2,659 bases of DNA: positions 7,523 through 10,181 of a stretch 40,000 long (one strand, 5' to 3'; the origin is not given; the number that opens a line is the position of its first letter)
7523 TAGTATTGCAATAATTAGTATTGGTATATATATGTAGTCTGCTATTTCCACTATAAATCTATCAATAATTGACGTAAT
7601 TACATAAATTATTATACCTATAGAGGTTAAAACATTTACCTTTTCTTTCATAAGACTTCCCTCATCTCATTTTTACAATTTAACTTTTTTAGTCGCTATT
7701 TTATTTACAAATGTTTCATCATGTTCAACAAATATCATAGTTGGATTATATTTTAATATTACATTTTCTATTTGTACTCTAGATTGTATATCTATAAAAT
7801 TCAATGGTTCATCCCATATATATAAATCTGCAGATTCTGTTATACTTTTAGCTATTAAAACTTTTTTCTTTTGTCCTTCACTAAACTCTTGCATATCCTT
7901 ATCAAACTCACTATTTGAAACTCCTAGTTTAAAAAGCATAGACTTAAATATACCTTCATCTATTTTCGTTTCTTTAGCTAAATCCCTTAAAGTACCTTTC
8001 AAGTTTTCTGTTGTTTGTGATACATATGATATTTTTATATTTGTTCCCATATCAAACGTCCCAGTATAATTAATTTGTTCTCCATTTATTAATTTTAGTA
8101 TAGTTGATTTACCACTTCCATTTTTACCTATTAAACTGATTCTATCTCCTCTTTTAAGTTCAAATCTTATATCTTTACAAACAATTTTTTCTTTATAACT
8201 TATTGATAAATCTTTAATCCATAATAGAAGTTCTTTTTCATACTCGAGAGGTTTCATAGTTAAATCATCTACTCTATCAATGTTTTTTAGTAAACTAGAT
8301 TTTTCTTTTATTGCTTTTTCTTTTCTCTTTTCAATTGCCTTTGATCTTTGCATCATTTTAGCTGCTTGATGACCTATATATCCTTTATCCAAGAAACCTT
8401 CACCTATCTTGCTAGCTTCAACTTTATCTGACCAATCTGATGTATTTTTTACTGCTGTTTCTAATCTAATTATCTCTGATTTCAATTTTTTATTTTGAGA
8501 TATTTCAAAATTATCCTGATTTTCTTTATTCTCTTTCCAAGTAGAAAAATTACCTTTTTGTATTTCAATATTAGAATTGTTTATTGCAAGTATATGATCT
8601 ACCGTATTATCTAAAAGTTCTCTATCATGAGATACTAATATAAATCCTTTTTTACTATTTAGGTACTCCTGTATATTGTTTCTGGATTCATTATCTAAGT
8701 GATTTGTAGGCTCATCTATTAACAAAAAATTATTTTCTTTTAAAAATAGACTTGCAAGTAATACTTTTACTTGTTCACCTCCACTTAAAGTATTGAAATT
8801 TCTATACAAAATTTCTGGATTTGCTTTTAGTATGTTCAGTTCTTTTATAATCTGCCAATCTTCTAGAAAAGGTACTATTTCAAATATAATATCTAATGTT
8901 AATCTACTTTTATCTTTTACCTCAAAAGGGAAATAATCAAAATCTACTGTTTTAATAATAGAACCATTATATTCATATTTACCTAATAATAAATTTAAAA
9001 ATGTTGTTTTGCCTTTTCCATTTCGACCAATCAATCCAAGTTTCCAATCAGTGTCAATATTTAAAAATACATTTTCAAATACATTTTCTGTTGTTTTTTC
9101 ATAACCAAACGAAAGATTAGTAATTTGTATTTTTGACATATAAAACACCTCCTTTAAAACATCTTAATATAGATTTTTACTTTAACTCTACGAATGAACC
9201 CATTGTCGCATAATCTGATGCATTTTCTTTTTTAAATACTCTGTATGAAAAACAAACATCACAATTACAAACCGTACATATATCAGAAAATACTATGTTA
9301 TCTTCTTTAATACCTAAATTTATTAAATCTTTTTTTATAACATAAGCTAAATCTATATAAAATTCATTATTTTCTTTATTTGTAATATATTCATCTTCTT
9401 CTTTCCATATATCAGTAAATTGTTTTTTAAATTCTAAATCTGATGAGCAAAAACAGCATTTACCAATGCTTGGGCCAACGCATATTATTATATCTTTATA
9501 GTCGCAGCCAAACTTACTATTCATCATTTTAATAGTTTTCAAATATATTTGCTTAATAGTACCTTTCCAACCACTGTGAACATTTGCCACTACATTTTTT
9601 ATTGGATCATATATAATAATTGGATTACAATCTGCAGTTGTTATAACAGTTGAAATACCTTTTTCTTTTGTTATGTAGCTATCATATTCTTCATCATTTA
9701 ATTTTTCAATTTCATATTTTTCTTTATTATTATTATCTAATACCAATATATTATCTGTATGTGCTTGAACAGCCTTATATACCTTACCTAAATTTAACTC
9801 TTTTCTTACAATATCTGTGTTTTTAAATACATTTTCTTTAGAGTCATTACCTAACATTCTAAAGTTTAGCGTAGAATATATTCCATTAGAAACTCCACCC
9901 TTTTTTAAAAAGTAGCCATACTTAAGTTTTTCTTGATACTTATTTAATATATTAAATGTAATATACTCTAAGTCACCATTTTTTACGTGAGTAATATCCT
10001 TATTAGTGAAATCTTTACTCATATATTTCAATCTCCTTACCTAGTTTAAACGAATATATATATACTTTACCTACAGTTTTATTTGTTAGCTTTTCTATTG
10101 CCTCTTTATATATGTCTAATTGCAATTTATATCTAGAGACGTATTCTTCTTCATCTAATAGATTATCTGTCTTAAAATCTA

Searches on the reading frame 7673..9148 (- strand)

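Call 15: search_protein_families(library=pfam, proteins=[window:7673-9148:-], max_evalue=0.001)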
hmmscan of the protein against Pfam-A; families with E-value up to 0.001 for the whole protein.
window:7673-9148:- (491 aa): 10 families
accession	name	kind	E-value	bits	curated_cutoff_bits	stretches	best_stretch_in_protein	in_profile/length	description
PF00005.33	ABC_tran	-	2.6e-39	135.4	25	2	325-450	2-137/137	ABC transporter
PF13304.12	AAA_21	-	2.7e-12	47.8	27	1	339-403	4-74/304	AAA domain, putative AbiEii toxin, Type IV TA system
PF02463.25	SMC_N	-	1.7e-08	34.6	40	1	120-191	136-213/220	RecF/RecN/SMC N terminal domain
PF13555.12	AAA_29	-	8.6e-07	29.1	27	0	329-351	17-39/61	P-loop containing region of AAA domain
PF00931.28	NB-ARC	-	3.8e-06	26.8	23.5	1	336-394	20-78/248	NB-ARC domain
PF03193.22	RsgA_GTPase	-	1.4e-05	25.4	30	0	311-362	84-134/174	RsgA GTPase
PF13401.12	AAA_22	-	2.1e-05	25.3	27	0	337-432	8-89/130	AAA domain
PF19263.5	DUF5906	-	0.00017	22.6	27.6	0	39-66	1-29/114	Family of unknown function (DUF5906)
PF00350.29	Dynamin_N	-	0.00017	22.1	27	0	337-388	1-48/168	Dynamin family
PF10662.15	PduV-EutP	-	0.00078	19.7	21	0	336-365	3-32/143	Ethanolamine utilisation - propanediol utilisation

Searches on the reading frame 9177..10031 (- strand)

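Call 15: search_protein_families(library=pfam, proteins=[window:9177-10031:-], max_evalue=0.001)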
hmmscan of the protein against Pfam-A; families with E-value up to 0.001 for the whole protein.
window:9177-10031:- (284 aa): 1 family
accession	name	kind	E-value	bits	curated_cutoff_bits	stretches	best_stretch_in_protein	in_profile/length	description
PF02578.20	Cu-oxidase_4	-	1.6e-57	195.1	22.9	1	43-267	3-227/238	Multi-copper polyphenol oxidoreductase laccase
